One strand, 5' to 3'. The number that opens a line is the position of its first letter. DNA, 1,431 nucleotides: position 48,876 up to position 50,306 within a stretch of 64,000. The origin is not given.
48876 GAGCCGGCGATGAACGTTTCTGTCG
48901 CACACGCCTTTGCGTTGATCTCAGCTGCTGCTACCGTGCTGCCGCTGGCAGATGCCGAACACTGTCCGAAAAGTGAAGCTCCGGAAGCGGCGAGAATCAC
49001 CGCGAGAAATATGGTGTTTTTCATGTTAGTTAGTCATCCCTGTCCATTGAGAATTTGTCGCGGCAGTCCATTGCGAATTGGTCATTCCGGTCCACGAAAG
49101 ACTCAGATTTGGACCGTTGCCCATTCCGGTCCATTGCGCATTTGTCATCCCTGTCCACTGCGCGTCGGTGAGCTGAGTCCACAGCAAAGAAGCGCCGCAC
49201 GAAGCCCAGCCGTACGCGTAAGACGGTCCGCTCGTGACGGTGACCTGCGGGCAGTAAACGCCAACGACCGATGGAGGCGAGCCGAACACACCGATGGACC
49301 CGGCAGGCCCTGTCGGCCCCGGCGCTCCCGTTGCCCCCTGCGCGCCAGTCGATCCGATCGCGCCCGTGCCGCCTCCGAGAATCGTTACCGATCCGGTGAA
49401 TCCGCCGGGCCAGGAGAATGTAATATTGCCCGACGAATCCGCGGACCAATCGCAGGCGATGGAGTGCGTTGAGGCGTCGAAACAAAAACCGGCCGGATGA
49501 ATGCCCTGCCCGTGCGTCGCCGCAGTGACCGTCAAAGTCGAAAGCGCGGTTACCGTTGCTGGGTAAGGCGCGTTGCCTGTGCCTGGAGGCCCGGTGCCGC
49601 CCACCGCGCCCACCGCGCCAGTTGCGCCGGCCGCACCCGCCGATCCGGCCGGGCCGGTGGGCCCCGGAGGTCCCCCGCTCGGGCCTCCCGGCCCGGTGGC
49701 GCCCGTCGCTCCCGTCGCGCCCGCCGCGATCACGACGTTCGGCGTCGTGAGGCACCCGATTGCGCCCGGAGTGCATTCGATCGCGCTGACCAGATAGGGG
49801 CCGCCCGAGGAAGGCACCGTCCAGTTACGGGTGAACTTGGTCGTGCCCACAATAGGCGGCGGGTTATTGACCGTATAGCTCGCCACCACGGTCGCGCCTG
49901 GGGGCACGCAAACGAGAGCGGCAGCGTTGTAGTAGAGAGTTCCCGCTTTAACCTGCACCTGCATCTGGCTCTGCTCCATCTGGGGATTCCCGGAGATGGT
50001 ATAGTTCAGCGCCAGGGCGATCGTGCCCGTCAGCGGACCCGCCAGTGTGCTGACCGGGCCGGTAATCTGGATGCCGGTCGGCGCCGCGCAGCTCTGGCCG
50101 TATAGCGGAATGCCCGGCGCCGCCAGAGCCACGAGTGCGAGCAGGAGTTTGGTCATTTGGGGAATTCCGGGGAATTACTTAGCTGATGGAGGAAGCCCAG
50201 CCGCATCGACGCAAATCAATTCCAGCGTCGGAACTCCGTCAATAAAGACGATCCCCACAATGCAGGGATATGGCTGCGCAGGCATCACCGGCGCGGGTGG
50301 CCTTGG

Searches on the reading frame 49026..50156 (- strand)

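Call 62: search_protein_families(library=phrogs, proteins=[window:49026-50156:-], max_evalue=0.001)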
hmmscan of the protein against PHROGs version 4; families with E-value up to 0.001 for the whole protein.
window:49026-50156:- (376 aa): 5 families
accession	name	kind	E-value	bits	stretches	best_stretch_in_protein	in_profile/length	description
phrog_6320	-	tail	2.4e-13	50.8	1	123-292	78-203/745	tail fiber protein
phrog_5073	-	tail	3.7e-09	37.1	1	141-193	256-310/519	tail fiber protein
phrog_819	-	tail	1.4e-07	31.1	1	147-291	542-736/1024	tail protein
phrog_8745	-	tail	1.7e-07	29.9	1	145-316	1403-1512/1803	tail fiber protein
phrog_366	-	tail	1.7e-06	28.8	1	145-203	338-399/474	tail fiber protein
